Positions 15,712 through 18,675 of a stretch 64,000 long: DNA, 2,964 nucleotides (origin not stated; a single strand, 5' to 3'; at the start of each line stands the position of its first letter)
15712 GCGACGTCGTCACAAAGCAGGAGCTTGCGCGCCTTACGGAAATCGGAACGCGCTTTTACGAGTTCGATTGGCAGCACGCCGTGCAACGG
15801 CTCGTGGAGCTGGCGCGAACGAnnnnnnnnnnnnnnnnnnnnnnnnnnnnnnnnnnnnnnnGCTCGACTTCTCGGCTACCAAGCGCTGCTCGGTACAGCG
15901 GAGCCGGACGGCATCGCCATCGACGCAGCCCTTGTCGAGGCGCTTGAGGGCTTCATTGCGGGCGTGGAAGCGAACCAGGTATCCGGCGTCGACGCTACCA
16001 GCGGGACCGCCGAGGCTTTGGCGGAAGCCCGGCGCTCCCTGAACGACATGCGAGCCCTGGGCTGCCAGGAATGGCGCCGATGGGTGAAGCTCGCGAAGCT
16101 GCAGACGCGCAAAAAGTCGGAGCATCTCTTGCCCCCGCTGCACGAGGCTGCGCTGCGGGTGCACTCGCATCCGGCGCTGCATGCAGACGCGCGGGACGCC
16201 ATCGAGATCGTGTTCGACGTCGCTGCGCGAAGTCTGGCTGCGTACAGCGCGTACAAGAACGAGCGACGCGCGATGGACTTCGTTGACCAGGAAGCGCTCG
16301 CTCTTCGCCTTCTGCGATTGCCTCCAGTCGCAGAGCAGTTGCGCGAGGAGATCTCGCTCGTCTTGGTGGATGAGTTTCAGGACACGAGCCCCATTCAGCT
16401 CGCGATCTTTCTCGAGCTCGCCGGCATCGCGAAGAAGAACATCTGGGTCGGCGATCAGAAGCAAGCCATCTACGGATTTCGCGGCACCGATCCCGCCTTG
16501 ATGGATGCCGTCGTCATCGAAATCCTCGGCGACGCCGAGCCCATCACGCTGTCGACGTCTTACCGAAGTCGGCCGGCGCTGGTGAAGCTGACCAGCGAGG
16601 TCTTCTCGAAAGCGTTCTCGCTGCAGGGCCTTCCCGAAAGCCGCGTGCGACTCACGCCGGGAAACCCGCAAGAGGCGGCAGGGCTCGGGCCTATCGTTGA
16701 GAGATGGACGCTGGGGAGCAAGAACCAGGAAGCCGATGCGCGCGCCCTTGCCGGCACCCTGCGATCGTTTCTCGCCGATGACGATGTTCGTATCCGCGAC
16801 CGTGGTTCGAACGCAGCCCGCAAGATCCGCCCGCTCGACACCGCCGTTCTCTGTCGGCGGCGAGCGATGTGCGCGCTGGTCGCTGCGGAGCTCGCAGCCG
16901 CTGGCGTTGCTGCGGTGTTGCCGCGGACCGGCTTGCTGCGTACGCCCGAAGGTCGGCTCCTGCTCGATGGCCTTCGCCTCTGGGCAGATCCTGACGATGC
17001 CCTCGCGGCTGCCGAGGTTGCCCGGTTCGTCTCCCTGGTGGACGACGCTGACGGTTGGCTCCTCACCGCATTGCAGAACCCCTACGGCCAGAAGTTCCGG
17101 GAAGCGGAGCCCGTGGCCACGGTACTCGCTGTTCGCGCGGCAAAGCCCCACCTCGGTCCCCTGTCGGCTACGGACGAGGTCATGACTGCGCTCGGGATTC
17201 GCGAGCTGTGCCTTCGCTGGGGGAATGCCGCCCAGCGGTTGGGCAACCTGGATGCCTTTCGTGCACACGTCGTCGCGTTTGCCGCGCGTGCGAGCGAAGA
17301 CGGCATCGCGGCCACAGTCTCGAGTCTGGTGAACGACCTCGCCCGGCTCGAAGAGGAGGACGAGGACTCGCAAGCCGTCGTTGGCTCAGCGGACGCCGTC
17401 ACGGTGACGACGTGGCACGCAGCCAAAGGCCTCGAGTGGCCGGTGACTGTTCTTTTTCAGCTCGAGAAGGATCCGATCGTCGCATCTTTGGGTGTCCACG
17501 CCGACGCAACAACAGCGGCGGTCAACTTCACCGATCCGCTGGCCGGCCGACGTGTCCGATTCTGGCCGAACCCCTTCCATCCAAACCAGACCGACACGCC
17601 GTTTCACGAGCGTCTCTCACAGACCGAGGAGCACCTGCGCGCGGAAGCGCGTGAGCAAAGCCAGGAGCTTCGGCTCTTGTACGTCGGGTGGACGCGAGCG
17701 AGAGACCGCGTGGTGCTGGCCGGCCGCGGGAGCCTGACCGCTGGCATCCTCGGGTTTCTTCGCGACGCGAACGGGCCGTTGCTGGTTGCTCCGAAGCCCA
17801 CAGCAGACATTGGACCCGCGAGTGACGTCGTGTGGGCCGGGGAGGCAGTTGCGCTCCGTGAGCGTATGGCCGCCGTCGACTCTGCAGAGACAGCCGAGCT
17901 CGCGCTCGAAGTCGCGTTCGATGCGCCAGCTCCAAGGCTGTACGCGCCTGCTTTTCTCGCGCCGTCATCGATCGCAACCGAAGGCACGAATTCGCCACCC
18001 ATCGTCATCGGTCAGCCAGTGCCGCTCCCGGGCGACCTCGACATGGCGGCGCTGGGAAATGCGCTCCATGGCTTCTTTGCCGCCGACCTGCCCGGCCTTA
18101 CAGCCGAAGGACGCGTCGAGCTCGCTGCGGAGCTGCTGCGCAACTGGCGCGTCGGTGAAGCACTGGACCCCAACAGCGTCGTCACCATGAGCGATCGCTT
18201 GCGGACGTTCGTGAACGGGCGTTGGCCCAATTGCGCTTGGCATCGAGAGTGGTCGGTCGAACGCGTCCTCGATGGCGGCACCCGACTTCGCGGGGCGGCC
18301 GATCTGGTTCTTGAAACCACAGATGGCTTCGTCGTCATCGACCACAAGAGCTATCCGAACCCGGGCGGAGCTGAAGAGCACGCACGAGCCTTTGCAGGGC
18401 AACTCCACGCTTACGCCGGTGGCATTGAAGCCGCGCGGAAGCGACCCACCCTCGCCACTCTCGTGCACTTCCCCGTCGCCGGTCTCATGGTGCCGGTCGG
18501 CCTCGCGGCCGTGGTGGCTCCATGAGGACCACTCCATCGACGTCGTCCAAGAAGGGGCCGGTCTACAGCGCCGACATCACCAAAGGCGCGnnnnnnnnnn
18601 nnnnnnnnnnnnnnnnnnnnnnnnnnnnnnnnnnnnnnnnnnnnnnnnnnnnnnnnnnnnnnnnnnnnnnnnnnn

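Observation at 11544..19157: FHA protein + AddB-like nuclease + AddA-like helicase-nuclease lie directly upstream of, and are translationally coupled to, a type-1 BREX operon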

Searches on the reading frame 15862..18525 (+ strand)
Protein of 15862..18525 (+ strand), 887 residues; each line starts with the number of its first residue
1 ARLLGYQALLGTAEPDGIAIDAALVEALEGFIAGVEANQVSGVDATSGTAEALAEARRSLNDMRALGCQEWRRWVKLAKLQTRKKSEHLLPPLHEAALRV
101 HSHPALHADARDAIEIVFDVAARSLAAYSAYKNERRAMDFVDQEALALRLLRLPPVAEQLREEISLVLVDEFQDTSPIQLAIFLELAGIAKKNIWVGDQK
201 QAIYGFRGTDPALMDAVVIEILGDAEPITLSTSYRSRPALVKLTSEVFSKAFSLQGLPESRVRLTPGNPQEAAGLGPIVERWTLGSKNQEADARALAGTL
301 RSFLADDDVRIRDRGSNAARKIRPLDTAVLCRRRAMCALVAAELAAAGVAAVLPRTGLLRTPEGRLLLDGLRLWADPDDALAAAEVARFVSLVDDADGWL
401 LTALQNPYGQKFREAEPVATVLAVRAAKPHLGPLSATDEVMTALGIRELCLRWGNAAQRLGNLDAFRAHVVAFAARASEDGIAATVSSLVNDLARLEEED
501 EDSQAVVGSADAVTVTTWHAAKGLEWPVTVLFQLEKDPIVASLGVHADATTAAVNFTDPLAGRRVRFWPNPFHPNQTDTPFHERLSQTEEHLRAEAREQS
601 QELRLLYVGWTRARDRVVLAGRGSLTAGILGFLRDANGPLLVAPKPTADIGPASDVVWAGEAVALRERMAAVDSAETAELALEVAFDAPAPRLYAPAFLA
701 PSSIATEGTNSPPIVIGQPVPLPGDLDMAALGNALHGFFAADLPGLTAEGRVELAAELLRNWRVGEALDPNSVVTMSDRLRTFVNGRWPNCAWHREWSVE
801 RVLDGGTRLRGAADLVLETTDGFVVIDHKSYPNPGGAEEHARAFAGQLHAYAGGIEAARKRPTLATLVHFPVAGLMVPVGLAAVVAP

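Call 5: search_protein_families(library=pfam, proteins=[window:15862-18525:+], max_evalue=0.01)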
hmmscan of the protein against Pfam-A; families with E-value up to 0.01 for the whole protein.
window:15862-18525:+ (887 aa): 5 families
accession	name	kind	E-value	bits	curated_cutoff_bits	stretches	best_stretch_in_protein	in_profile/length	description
PF00580.27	UvrD-helicase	-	4.6e-22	79.4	23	1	118-214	166-263/271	UvrD/REP helicase N-terminal domain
PF13361.12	UvrD_C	-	4e-15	56.5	25.6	1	455-619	233-345/350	UvrD-like helicase C-terminal domain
PF12705.13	PDDEXK_1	-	6.1e-08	33.3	22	1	725-861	31-175/247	PD-(D/E)XK nuclease superfamily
PF13538.12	UvrD_C_2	-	2.1e-07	31.1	27.4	0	600-619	31-51/52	UvrD-like helicase C-terminal domain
PF13245.12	AAA_19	-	0.00058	20.5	25.1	1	159-207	86-134/134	AAA domain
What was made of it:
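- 15865..18525 (+): AddA-like subunit, remainder: SF1A helicase motifs II-VI and a C-terminal RecB-type nuclease. Its stop overlaps the brxA ATG. UvrD-helicase, UvrD_C and PDDEXK_1 (call 5).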

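Call 16: search_protein_families(library=padloc, proteins=[window:15862-18525:+], max_evalue=0.01)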
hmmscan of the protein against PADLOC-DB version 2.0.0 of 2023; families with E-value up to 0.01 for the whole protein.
window:15862-18525:+ (887 aa): 46 families (the best 25 are shown)
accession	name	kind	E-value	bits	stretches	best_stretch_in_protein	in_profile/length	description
PDLC00117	GajB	-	1.2e-21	74.9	2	120-248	174-302/604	UrvD helicase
PDLC00130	GajB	-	3.3e-19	66.6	1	121-255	162-297/589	UrvD helicase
PDLC00123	GajB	-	4.8e-18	63.1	1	145-262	157-273/540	UrvD helicase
PDLC00127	GajB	-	3.2e-17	60.3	1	124-245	161-286/594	UrvD helicase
PDLC03802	RTasHel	-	1.5e-16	58.4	1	122-287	150-291/675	DRT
PDLC00107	GajB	-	2.8e-16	57.3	2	146-236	197-286/587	UrvD helicase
PDLC00136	GajB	-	3.8e-16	57.1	1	158-246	201-287/570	UrvD helicase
PDLC00121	GajB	-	4.7e-16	56.4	1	132-244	171-279/565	UrvD helicase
PDLC00103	GajB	-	8.9e-16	55.9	1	121-306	168-341/612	UrvD helicase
PDLC00112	GajB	-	1.2e-15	55.2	1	132-248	176-295/581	UrvD helicase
PDLC00132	GajB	-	1.2e-15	55.2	1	123-249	173-300/625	UrvD helicase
PDLC00129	GajB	-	1.4e-15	54.9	1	140-251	200-311/594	UrvD helicase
PDLC00114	GajB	-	3.2e-15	53.7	1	127-246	178-297/635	UrvD helicase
PDLC00119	GajB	-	1.9e-14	51.5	1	69-220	119-275/565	UrvD helicase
PDLC00138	GajB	-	1.6e-13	48.2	1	141-251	197-307/581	UrvD helicase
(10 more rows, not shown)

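Call 17: search_protein_families(library=ncbifam, proteins=[window:15862-18525:+], max_evalue=0.01)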
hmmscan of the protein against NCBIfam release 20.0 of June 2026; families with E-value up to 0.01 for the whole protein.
window:15862-18525:+ (887 aa): 15 families
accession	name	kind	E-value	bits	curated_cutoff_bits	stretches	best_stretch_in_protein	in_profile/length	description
TIGR00609.1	recB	equivalog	2.7e-33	115.2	696.05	1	124-529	332-744/1175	exodeoxyribonuclease V subunit beta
TIGR02784.1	addA_alphas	equivalog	3.4e-31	108.5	860.75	1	80-763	301-1016/1138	double-strand break repair helicase AddA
TIGR02785.1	addA_Gpos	equivalog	7.8e-28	96.9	707.65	2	109-251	329-483/1234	helicase-exonuclease AddAB subunit AddA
TIGR01073.1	pcrA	equivalog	1.2e-25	90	911.2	2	119-249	164-294/725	DNA helicase PcrA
TIGR01075.1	uvrD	equivalog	9.5e-20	70.4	1144.45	2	120-246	161-290/715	DNA helicase II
NF008743.0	PRK11773.1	equivalog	2.2e-19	69.3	965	2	121-247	167-296/720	DNA helicase II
NF010485.0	PRK13909.1-2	equivalog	3e-18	65.5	650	1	130-252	294-428/909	RecB-like helicase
NF008128.0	PRK10876.1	equivalog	8.8e-15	53.4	1697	1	155-531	369-754/1181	exodeoxyribonuclease V subunit beta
TIGR01074.1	rep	equivalog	1.7e-14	53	951.45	1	121-243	163-285/668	DNA helicase Rep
NF010487.0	PRK13909.1-4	equivalog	4.3e-13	48.4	759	1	133-252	293-424/924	RecB-like helicase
NF008276.0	PRK11054.1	equivalog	2.7e-11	42.7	543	1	129-236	397-504/684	DNA helicase IV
NF008172.0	PRK10919.1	equivalog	3.9e-10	38.6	1168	1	125-242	168-285/673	DNA helicase Rep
NF041464.1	HelD_BACSU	equivalog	1e-07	30.3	419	1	159-250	542-632/779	RNA polymerase recycling motor HelD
NF010486.0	PRK13909.1-3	equivalog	1.5e-07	29.8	1109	1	162-250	329-425/921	RecB-like helicase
NF010484.0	PRK13909.1-1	equivalog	1.6e-06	26.1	1074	1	160-253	341-440/945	RecB-like helicase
